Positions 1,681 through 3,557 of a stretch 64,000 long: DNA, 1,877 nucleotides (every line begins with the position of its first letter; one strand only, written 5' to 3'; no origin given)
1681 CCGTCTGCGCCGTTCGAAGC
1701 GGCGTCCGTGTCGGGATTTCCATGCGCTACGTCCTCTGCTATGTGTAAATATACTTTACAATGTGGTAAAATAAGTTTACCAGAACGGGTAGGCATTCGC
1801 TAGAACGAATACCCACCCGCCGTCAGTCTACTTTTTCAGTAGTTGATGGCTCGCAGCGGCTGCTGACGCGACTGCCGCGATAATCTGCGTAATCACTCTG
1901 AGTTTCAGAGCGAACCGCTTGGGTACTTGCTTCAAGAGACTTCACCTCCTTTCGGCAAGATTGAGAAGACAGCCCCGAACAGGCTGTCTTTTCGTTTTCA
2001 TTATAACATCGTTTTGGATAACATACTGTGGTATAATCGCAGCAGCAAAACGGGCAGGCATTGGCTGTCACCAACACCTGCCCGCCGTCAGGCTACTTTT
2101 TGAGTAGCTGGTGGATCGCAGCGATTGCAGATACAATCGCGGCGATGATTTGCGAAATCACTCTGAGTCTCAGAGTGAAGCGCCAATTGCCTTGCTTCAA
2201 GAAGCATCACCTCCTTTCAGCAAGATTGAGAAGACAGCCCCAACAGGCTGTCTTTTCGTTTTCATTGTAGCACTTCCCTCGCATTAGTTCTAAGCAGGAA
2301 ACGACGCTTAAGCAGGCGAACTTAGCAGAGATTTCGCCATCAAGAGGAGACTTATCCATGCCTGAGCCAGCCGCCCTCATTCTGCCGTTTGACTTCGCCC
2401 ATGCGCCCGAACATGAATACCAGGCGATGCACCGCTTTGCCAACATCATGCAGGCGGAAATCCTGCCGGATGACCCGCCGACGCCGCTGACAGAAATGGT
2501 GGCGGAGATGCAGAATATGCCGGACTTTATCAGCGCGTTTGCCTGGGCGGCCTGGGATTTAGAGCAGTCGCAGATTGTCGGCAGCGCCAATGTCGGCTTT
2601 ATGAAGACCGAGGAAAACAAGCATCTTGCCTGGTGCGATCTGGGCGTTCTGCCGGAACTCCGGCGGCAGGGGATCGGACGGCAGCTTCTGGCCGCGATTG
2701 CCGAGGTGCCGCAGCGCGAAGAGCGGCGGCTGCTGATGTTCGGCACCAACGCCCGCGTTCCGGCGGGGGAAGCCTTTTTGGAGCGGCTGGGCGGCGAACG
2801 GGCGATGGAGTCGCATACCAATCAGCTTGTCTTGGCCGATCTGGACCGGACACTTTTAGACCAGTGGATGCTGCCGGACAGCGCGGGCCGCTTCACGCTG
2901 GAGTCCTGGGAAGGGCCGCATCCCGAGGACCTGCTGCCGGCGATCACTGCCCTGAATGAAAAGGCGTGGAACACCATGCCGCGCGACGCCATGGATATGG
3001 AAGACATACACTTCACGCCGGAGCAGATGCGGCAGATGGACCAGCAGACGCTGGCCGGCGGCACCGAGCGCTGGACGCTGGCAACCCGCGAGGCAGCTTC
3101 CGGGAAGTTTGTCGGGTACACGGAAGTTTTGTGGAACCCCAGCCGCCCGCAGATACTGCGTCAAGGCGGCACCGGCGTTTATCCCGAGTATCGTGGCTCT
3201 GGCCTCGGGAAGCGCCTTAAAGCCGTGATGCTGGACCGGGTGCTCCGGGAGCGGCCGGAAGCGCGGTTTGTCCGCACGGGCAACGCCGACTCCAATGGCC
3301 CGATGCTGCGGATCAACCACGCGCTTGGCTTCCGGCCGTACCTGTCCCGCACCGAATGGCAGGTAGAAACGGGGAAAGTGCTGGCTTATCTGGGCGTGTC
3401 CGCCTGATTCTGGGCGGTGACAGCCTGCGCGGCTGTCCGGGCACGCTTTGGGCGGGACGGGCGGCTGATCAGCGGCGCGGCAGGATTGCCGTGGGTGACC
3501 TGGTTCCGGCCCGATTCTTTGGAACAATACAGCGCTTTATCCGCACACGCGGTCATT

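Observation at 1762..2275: Tandemly duplicated 35-codon ORF with convergent sense and antisense transcription signals: candidate new type I toxin-antitoxin pair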

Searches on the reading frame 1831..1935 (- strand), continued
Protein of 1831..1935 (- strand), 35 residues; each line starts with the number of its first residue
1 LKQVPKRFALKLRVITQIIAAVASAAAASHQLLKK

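Call 60: find_encoding_contigs(protein=P0067, flank=3000, max_places=2)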
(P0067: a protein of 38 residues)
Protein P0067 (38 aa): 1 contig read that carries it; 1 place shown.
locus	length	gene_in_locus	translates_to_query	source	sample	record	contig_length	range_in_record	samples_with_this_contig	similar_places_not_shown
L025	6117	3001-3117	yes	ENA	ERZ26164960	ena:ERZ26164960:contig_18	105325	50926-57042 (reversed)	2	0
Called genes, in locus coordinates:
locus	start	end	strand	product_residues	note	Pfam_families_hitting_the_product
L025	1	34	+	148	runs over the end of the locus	-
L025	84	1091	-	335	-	PF00294:PfkB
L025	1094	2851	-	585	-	PF02366:PMT, PF13231:PMT_2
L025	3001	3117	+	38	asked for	-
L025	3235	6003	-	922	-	PF00133:tRNA-synt_1, PF01406:tRNA-synt_1e (faint), PF09334:tRNA-synt_1g (weak), PF13603:tRNA-synt_1_2, PF09334:tRNA-synt_1g, PF08264:Anticodon_1, PF10458:Val_tRNA-synt_C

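Call 61: find_encoding_contigs(protein=P0064, flank=3000, max_places=3)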
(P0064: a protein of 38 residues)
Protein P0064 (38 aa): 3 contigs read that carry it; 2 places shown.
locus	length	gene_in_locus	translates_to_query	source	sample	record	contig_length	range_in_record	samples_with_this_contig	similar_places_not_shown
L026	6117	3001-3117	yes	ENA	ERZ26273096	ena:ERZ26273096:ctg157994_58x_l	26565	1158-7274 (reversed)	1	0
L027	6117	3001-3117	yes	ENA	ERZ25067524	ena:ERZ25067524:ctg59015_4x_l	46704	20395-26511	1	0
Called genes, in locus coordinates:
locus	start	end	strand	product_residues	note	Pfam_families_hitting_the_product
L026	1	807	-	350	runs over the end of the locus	PF02463:SMC_N (weak), PF13175:AAA_15, PF13476:AAA_23, PF13304:AAA_21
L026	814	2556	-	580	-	PF03065:Glyco_hydro_57, PF09210:BE_C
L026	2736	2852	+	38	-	-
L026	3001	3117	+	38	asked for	-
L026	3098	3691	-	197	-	PF02082:Rrf2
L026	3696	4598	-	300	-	PF00581:Rhodanese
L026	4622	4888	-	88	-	PF09383:NIL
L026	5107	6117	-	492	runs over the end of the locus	PF02597:ThiS, PF00899:ThiF, PF00581:Rhodanese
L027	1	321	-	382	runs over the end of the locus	PF00271:Helicase_C, PF16124:RecQ_Zn_bind, PF00570:HRDC (weak)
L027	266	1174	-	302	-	PF00270:DEAD, PF04851:ResIII (weak)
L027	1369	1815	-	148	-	-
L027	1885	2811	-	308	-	PF01073:3Beta_HSD, PF01370:Epimerase, PF04321:RmlD_sub_bind (faint), PF05368:NmrA, PF07993:NAD_binding_4 (faint), PF13460:NAD_binding_10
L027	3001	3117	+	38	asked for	-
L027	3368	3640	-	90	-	-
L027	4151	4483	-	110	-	-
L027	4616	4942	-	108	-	-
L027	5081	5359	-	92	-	-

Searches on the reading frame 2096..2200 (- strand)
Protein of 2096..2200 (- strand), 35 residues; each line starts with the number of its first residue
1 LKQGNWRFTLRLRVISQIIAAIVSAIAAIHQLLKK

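Call 13: search_protein_families(library=pfam, proteins=[window:2096-2200:-], max_evalue=1)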
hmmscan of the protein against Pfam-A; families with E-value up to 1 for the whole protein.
seq(35 aa): 1 family
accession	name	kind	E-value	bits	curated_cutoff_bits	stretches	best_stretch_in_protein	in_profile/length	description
PF23888.1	DUF7240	-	0.028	15.2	27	1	4-33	4-32/104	Family of unknown function (DUF7240)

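Call 50: search_protein_families(library=ncbifam, proteins=[window:2096-2200:-], max_evalue=10)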
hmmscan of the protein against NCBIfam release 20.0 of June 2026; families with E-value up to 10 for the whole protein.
seq(35 aa): 1 family
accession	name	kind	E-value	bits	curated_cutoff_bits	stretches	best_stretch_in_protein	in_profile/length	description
NF047904.1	MmDecMmdE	equivalog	4.5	7.2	65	0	16-29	16-29/57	methylmalonyl-CoA decarboxylase subunit epsilon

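Call 51: search_protein_families(library=padloc, proteins=[window:2096-2200:-], max_evalue=10)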
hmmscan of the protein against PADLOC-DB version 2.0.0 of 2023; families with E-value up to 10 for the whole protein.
seq(35 aa): 0 families

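Call 71: predict_structure(alignment_id=A4)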
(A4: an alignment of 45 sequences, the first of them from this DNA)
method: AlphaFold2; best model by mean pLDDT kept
length: 35 residues; sequences in the alignment: 45
mean_pLDDT: 87.3   pTM: 0.45
mean pLDDT of the five models: 87.3, 87.3, 85.6, 84.4, 83.4
residues with pLDDT >= 90: 22; 70-90: 8; 50-70: 5; < 50: 0
segments of 3 or more residues with pLDDT < 50: none
pLDDT, mean of each block of 10 residues (from residue 1): 74 95 96 82
secondary structure, 60 per line:
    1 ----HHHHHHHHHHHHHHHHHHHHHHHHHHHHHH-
elements in order: H5-34

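Call 75: find_related_loci(query=A4, collection=viral_contigs, flank=2000)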
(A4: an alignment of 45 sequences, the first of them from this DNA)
Query A4 (35 aa) in viral_contigs; peptide patterns used: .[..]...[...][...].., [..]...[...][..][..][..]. (x = any residue, [..] = any of these).
61 stretches matched a pattern, but none encodes a relative of the query by tblastn (E <= 1e-3).

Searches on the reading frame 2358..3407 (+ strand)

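Call 13: search_protein_families(library=pfam, proteins=[window:2358-3407:+], max_evalue=1)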
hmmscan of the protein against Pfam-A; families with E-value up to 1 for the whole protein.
window:2358-3407:+ (349 aa): 7 families
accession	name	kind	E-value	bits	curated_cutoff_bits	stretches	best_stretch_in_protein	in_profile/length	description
PF00583.31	Acetyltransf_1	-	5.2e-15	56.2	20.7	2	49-145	22-115/116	Acetyltransferase (GNAT) family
PF13508.13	Acetyltransf_7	-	1.6e-13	51.3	27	2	68-145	11-81/84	Acetyltransferase (GNAT) domain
PF13673.13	Acetyltransf_10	-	9.6e-08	32.5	23.6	2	76-134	40-96/128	Acetyltransferase (GNAT) domain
PF08445.16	FR47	-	5.2e-07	30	22.1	2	95-150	27-81/86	FR47-like protein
PF14542.12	Acetyltransf_CG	-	3.4e-05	24.3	30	2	272-298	30-56/80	GCN5-related N-acetyl-transferase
PF13527.13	Acetyltransf_9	-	0.055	13.9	25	0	270-295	76-101/127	Acetyltransferase (GNAT) domain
PF12710.13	HAD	-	0.22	12.4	27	1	158-240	1-77/189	haloacid dehalogenase-like hydrolase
